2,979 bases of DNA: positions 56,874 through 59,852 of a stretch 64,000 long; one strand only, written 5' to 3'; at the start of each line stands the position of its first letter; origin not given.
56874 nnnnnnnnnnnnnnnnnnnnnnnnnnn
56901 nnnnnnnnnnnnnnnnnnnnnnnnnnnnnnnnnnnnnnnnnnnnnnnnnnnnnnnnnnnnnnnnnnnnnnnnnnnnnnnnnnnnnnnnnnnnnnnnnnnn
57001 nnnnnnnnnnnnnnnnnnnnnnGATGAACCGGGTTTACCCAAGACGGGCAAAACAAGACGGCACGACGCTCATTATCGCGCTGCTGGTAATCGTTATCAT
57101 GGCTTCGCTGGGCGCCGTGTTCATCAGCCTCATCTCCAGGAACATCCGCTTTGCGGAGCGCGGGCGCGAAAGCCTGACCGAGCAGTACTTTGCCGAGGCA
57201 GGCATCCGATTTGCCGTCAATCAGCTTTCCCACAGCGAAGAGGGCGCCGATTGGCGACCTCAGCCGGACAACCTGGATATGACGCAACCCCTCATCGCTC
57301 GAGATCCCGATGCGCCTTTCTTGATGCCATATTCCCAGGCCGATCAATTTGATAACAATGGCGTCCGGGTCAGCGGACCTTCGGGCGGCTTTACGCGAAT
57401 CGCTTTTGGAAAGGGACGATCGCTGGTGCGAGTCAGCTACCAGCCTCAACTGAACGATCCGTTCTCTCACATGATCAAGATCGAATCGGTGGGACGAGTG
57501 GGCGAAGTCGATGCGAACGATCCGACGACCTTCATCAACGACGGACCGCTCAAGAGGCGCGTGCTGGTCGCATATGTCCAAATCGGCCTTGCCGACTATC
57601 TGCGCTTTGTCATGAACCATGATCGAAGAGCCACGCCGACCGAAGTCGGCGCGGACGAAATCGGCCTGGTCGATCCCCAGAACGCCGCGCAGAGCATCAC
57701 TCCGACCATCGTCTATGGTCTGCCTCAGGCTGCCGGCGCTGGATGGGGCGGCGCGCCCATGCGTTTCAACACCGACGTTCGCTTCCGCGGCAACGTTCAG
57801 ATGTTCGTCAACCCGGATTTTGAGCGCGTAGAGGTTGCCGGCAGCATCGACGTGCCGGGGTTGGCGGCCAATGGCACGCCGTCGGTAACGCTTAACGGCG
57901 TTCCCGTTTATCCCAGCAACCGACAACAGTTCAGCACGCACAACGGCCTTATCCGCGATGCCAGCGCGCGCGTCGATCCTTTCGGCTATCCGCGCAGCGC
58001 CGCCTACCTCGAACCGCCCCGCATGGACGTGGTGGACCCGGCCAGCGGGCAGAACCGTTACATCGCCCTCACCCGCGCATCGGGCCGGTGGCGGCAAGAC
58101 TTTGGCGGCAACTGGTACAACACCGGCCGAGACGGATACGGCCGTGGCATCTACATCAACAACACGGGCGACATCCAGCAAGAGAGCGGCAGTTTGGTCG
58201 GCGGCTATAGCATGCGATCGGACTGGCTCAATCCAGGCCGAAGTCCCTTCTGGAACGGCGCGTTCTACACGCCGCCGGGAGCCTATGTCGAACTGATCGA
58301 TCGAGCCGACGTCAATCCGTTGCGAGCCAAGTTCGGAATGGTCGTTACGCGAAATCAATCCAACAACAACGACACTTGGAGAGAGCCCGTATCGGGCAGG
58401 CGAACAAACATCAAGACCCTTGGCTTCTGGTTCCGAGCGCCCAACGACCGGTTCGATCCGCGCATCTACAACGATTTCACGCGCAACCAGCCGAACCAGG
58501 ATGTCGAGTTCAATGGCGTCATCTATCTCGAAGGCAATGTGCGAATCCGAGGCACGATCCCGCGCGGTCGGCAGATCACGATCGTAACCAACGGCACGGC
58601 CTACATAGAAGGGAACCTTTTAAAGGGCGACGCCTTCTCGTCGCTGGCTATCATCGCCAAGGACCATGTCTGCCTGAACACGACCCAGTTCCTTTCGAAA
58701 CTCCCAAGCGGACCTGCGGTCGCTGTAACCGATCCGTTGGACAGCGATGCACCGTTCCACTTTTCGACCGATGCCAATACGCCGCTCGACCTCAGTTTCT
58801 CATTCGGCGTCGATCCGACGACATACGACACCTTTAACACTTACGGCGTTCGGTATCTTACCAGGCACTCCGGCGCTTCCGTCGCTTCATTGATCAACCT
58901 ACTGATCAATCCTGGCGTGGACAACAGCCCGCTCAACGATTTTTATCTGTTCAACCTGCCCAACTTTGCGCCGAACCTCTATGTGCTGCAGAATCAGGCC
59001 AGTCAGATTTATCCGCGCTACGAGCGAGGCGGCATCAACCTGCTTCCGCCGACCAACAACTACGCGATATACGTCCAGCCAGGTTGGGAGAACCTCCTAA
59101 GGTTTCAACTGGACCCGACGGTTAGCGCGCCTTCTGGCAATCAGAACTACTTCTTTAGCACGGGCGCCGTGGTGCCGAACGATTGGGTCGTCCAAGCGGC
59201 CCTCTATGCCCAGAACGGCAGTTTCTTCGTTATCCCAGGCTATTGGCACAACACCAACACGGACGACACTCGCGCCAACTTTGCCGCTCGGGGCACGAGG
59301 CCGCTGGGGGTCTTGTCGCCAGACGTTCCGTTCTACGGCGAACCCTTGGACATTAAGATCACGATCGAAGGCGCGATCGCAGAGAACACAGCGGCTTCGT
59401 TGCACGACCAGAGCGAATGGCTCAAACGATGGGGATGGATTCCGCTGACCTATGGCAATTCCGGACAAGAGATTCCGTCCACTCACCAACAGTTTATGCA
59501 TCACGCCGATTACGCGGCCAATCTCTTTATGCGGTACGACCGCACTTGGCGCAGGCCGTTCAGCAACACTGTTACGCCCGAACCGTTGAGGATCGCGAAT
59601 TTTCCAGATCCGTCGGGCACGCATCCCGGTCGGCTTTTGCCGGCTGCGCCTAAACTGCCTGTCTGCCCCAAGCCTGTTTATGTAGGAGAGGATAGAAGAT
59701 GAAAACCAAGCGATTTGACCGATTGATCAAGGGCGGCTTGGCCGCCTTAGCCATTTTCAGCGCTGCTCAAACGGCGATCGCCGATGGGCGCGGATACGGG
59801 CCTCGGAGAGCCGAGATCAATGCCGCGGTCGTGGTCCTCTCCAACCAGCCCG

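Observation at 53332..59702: Three giant pseudopilins (598, 619 and 892 aa) in PilV/W/X-like order, the last lacking Glu5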

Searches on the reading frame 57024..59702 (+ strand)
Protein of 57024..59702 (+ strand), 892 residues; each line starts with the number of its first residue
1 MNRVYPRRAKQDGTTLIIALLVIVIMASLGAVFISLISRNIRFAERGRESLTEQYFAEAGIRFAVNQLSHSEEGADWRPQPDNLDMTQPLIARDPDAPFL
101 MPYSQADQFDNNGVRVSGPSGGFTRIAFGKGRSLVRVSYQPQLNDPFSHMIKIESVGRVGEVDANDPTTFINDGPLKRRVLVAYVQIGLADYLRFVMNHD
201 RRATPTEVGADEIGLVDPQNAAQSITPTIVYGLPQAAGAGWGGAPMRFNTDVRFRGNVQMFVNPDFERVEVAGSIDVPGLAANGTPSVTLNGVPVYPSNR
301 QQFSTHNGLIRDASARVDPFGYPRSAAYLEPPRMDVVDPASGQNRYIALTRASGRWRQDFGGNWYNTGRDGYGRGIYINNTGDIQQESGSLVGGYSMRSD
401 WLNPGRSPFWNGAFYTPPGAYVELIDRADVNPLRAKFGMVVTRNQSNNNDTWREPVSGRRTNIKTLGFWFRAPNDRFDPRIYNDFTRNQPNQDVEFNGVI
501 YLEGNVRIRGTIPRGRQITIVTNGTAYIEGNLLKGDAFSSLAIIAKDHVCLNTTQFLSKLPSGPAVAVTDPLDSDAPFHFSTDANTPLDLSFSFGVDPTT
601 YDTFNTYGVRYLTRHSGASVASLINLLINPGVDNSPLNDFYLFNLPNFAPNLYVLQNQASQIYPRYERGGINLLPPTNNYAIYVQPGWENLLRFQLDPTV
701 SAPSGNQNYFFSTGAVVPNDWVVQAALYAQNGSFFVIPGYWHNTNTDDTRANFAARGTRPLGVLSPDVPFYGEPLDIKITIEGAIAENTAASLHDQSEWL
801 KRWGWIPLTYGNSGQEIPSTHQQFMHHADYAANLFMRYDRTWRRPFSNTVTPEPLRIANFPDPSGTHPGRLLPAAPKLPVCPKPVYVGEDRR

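Call 3: search_protein_families(library=pfam, proteins=[window:57024-59702:+], max_evalue=1)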
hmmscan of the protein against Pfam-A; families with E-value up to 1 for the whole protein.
window:57024-59702:+ (892 aa): 2 families
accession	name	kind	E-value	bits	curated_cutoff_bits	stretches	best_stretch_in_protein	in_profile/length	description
PF15201.11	Rod_cone_degen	-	0.11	13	27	1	841-856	14-29/54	Progressive rod-cone degeneration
PF11346.13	DUF3149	-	0.46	10.5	23.2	0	18-42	12-36/40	Protein of unknown function (DUF3149)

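Call 4: search_protein_families(library=ncbifam, proteins=[window:57024-59702:+], max_evalue=1)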
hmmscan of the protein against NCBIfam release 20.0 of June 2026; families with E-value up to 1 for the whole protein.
window:57024-59702:+ (892 aa): 1 family
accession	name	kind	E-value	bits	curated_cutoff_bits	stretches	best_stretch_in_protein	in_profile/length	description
NF037980.1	T2SS_GspK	equivalog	0.0074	15.9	130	1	11-74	1-64/307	type II secretion system minor pseudopilin GspK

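Call 15: find_homologous_proteins(query=window:57024-59702:+, max_evalue=0.001)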
Query window:57024-59702:+ (892 aa): 133 proteins with E <= 0.001 among 8000 candidates; the best 120 are listed.
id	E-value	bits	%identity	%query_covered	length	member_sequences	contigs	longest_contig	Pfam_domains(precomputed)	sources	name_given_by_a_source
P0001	0.0e+0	2082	100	100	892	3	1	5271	-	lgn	-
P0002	0.0e+0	1134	58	99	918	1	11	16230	-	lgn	-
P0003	1.4e-269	915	53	99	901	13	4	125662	-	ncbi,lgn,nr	ncbi:hypothetical protein HRbin15_00345 [bacterium HR15]|nr:hypothetical protein HRbin15_00345 [bact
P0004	4.1e-269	913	53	99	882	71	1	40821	-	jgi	jgi:hypothetical protein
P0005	1.1e-268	912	53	99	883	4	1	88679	-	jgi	jgi:hypothetical protein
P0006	1.5e-258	878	49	100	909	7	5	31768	-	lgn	-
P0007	1.4e-257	875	50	99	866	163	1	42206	-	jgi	jgi:hypothetical protein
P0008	9.2e-257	873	50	99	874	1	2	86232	-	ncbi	-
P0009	5.7e-256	870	50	99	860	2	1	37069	-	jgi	jgi:hypothetical protein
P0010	7.1e-256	870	50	99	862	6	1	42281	-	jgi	-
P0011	5.1e-255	867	49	99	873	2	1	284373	-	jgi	jgi:hypothetical protein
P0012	3.0e-254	864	50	99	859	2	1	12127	-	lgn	-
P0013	3.2e-254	864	49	99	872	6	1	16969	-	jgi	-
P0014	3.6e-254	864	50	99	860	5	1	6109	-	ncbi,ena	-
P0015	6.0e-254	863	49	99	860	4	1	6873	-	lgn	-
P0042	5.2e-131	456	37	100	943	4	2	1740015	-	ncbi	ncbi:MAG: PulJ/GspJ family protein [Armatimonadota bacterium]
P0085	7.8e-92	327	32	92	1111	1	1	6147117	-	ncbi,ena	-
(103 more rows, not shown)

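Call 16: find_encoding_contigs(protein=P0003, flank=10000, max_places=2)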
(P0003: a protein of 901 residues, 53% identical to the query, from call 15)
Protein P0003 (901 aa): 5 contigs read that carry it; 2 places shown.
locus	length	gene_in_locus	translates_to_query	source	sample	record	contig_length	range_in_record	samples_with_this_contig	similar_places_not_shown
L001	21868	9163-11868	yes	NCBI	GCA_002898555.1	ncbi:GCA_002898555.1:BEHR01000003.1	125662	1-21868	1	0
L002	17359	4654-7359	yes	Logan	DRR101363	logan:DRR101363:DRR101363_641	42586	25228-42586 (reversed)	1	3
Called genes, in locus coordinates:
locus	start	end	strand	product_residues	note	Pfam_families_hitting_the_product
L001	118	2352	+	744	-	PF01751:Toprim, PF01131:Topoisom_bac, PF01396:Zn_ribbon_Top1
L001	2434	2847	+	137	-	-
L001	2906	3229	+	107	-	PF01909:NTP_transf_2, PF18765:Polbeta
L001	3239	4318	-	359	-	PF08331:QueG_DUF1730, PF00037:Fer4 (faint), PF12838:Fer4_7 (faint), PF13484:Fer4_16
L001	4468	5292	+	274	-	PF07963:N_methyl (weak), PF07596:SBP_bac_10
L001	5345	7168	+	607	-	-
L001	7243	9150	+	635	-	PF07963:N_methyl (weak)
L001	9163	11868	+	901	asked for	-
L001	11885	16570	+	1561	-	-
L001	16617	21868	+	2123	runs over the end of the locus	PF25275:Golvesin_C, PF13570:Beta-prop_ACSF4, PF13360:PQQ_2 (weak)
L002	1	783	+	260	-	?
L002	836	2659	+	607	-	-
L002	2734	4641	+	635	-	PF07963:N_methyl (weak)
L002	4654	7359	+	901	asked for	-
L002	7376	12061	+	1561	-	-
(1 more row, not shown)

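Call 17: find_encoding_contigs(protein=P0085, flank=10000, max_places=2)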
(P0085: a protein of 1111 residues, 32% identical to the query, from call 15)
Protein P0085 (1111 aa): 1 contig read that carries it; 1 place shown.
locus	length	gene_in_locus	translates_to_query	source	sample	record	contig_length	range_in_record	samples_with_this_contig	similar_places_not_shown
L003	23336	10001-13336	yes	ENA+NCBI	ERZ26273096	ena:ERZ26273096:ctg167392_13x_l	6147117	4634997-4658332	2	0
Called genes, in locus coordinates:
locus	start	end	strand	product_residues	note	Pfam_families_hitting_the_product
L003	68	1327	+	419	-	PF28597:T2SSF_N, PF00482:T2SSF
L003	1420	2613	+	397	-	PF06750:A24_N_bact, PF01478:Peptidase_A24 (weak)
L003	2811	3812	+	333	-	PF07963:N_methyl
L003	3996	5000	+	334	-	PF07963:N_methyl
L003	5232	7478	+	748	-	-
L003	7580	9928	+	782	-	-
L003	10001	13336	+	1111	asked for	-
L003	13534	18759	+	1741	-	-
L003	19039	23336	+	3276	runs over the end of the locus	-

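Call 18: find_encoding_contigs(protein=P0042, flank=10000, max_places=2)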
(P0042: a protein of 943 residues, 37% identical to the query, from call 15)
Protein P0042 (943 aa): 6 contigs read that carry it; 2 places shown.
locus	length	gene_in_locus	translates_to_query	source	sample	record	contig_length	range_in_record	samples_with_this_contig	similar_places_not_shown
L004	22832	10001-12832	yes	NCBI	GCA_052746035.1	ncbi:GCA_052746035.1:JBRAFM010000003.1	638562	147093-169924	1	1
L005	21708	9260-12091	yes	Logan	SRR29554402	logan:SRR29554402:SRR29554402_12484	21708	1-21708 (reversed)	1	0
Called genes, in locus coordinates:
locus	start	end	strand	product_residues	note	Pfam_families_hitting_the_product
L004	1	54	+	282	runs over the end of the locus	PF08501:Shikimate_dh_N, PF01488:Shikimate_DH, PF18317:SDH_C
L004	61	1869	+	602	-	PF05157:MshEN, PF00437:T2SSE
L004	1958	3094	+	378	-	PF00437:T2SSE, PF13191:AAA_16 (weak), PF25199:nSTAND_NTPase5 (faint), PF13401:AAA_22 (weak)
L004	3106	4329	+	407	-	PF28597:T2SSF_N, PF00482:T2SSF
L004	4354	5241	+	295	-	PF06750:A24_N_bact, PF01478:Peptidase_A24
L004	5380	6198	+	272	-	PF07963:N_methyl, PF07596:SBP_bac_10 (faint)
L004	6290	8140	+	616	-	-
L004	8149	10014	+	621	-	-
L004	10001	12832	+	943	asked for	-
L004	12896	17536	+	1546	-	PF13709:DUF4159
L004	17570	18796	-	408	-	-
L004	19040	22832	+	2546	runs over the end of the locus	PF25275:Golvesin_C (weak), PF01011:PQQ (faint), PF13360:PQQ_2 (faint), PF25275:Golvesin_C (weak)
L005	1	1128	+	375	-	?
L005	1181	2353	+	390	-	PF00437:T2SSE, PF13191:AAA_16 (weak), PF13401:AAA_22 (weak), PF25199:nSTAND_NTPase5 (faint)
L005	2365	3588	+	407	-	PF28597:T2SSF_N, PF00482:T2SSF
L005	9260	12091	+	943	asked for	-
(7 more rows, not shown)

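Call 24: search_solved_structures(query=A1, max_evalue=1, show_alignments=2)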
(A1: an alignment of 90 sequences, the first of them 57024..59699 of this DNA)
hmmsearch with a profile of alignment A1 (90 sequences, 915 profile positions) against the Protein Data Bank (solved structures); distinct sequences matched with E-value up to 1: 0.

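Call 34: find_related_loci(query=A1, collection=genome_contigs, flank=10000)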
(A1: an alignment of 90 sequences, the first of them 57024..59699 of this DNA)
Query A1 (892 aa) in genome_contigs; peptide patterns used: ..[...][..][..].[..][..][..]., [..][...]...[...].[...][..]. (x = any residue, [..] = any of these).
332 stretches matched a pattern; 307 encode a relative of the query (tblastn E <= 1e-3); the best 80 are kept; 80 distinct loci.
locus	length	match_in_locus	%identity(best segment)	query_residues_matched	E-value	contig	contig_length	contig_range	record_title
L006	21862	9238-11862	53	8-891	0e+0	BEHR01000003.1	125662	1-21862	Bacterium HR15 DNA, contig: NODE_64_3, isolate: HRbin15, whole genome shotgun sequence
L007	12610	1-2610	53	13-891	0e+0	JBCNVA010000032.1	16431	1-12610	MAG: Armatimonadota bacterium isolate DT_Bin_30 contig32, whole genome shotgun sequence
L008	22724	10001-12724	49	1-891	0e+0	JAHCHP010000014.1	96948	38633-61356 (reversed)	MAG: Fimbriimonadia bacterium isolate TGS_ARM5 ARM5_14, whole genome shotgun sequence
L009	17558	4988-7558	51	7-891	0e+0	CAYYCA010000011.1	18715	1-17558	MAG TPA_asm: uncultured Fimbriimonadales bacterium isolate binchicken_co170_10 genome assembly, contig: NODE_871_length_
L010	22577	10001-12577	50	8-891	0e+0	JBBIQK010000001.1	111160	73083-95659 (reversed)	MAG: Armatimonadota bacterium isolate CYS170214_bin_324 NODE_131_length_111160_cov_112.792, whole genome shotgun sequenc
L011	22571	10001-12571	51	6-891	0e+0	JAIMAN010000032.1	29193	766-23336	MAG: Armatimonadota bacterium isolate HOT.MAX.079 NODE_1537_length_29193_cov_10.085383, whole genome shotgun sequence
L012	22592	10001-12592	50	1-891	0e+0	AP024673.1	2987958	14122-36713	MAG: Fimbriimonadales bacterium KatS3mg018 DNA, complete genome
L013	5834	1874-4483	49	2-889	0e+0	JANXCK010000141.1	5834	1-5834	MAG: Fimbriimonadales bacterium isolate SKYB70 k141_3337, whole genome shotgun sequence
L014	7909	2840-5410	50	7-891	0e+0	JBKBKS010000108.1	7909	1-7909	MAG: Fimbriimonadales bacterium isolate 21I_052.bin.29 NODE_108_length_7909_cov_4.855082, whole genome shotgun sequence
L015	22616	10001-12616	50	11-891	0e+0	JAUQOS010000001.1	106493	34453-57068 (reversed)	MAG: Armatimonadota bacterium isolate BF2.bins.106.201808 NODE_98_length_106493_cov_58.602100, whole genome shotgun sequ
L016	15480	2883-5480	50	8-891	0e+0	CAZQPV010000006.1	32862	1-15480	MAG TPA_asm: uncultured Fimbriimonadales bacterium isolate binchicken_co30_141 genome assembly, contig: NODE_1143_length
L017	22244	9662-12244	49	3-891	0e+0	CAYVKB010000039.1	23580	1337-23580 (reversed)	MAG TPA_asm: uncultured Fimbriimonadales bacterium isolate binchicken_co40_70 genome assembly, contig: NODE_1367_length_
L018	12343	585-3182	48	7-891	0e+0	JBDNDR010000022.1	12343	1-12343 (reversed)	MAG: Fimbriimonadales bacterium isolate RM_bin21_OCT21 C22, whole genome shotgun sequence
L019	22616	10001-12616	49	13-891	0e+0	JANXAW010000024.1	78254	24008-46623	MAG: Fimbriimonadales bacterium isolate SKYB14 k141_204234, whole genome shotgun sequence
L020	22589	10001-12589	50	3-891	0e+0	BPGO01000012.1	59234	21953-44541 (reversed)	MAG: Fimbriimonadales bacterium KatS3mg016 DNA, contig_4777, whole genome shotgun sequence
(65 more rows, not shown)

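Call 39: predict_structure(alignment_id=A1)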
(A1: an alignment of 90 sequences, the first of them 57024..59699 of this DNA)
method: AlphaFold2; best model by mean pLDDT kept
length: 892 residues; sequences in the alignment: 90
mean_pLDDT: 92.2   pTM: 0.91
mean pLDDT of the five models: 92.2, 91.2, 90.1, 90.0, 90.0
residues with pLDDT >= 90: 732; 70-90: 119; 50-70: 28; < 50: 13
segments of 3 or more residues with pLDDT < 50: 1-10
pLDDT, mean of each block of 10 residues (from residue 1): 45 73 93 93 89 96 98 97 94 93 96 95 96 96 87 96 88 74 96 97 96 85 89 67 92 96 94 92 81 95 95 97 96 96 96 95 96 97 90 87 91 95 88 82 91 94 96 94 95 95 98 97 98 97 98 96 90 74 95 97 91 95 96 88 95 95 94 93 95 93 78 96 98 96 93 95 96 96 97 95 95 95 91 95 92 94 90 97 95 67
secondary structure, 60 per line:
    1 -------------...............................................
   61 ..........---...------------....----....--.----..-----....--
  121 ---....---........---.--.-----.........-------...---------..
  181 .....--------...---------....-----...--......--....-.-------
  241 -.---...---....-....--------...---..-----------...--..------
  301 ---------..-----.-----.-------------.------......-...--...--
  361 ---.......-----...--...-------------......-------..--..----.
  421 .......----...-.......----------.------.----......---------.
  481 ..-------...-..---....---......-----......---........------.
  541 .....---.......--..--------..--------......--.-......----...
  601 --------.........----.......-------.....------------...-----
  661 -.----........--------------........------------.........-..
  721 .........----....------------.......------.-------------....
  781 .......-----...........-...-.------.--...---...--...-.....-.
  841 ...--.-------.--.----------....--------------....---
elements in order (helices of 4 or more, strands of 3 or more residues): H14-70 H89-92 H97-100 E115-118 E124-127 E131-138 E151-159 E179-185 E194-196 E206-209 E215-217 E220-225 E228-231 E246-248 E252-255 E257-260 E269-271 E288-290 H345-349 E356-358 E364-366 H367-370 E376-378 H397-402 E420-427 E436-442 E465-470 E480-482 E499-502 E506-511 E517-522 E526-533 E540-545 E549-552 E578-583 E588-593 E609-617 E622-628 H636-639 E653-655 E667-674 E689-696 E709-717 E719-729 E734-737 H750-756 E777-787 H793-803 E805-807 E825-827 E830-832 E834-838 H840-843 E886-889

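Call 43: fold_search(model_id=the predicted structure, library=pdb)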
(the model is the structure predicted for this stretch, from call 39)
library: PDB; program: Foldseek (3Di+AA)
matches with E <= 10: 930; with E <= 0.001: 4
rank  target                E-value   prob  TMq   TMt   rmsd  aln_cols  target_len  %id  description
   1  1uww_B                2.8e-04  1.00  0.12  0.44   6.3       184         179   13  X-ray crystal structure of a non-crystalline cellulose specific carbohydrate-binding module: CBM28. (released 2004-05-13)
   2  1umi_A                6.5e-04  0.98  0.10  0.34   9.0       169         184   14  Structural basis of sugar-recognizing ubiquitin ligase (released 2004-04-06)
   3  2e31_A                8.1e-04  0.99  0.10  0.28   9.2       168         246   14  Structural basis for selection of glycosylated substrate by SCFFbs1 ubiquitin ligase (released 2007-03-20)
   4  2e33_A                9.1e-04  0.99  0.10  0.36   8.8       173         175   12  Structural basis for selection of glycosylated substrate by SCFFbs1 ubiquitin ligase (released 2007-03-20)
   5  5b4n_A                1.0e-03  0.99  0.11  0.41   8.3       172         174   11  Structure analysis of function associated loop mutant of substrate recognition domain of Fbs1 ubiquitin ligase (released 2016-09-14)
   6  8yt7                  1.1e-03  1.00  0.12  0.44   5.2       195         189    7  Crystal structure of the MAM domain of Spodoptera frugiperda Scavenger Receptor-C (released 2025-04-02)
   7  2xom_A                1.4e-03  0.99  0.10  0.45   6.4       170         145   12  Atomic resolution structure of TmCBM61 in complex with beta-1,4- galactotriose (released 2010-09-08)
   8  6tku                  1.4e-03  0.92  0.10  0.16  12.7       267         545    7  Crystal structure of a capsule-specific depolymerase produced by Klebsiella phage (released 2020-04-22)
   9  7qx5                  2.0e-03  0.97  0.11  0.15   7.7       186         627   12  mosquitocidal Cry11Aa-Y449F determined at pH 7 from naturally-occurring nanocrystals by Serial femtosecond crystallograp (released 2022-07-27)
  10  7qx7                  2.2e-03  0.96  0.11  0.15   8.0       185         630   12  mosquitocidal Cry11Aa-F17Y determined at pH 7 from naturally-occurring nanocrystals by Serial femtosecond crystallograph (released 2022-07-27)
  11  1umh                  3.0e-03  0.97  0.10  0.36   9.2       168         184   14  Structural basis of sugar-recognizing ubiquitin ligase (released 2004-04-06)
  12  2xon_L                3.7e-03  0.98  0.11  0.45   6.3       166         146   11  Structure of TmCBM61 in complex with beta-1,4-galactotriose at 1.4 A resolution (released 2010-09-08)
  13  6qvi_B                4.0e-03  0.23  0.11  0.17  17.6       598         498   12  Crystal structure of competence-associated pilin ComZ from Thermus thermophilus (released 2019-05-29)
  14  2rj2                  4.2e-03  0.96  0.10  0.36   9.0       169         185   13  Crystal Structure of the Sugar Recognizing SCF Ubiquitin Ligase at 1.7 Resolution (released 2008-10-14)
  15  2w91                  5.2e-03  0.75  0.09  0.12   9.0       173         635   10  Structure of a Streptococcus pneumoniae family 85 glycoside hydrolase, Endo-D. (released 2009-01-27)
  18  6qvi_C                7.0e-03  0.25  0.13  0.19  15.7       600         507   12  Crystal structure of competence-associated pilin ComZ from Thermus thermophilus (released 2019-05-29)
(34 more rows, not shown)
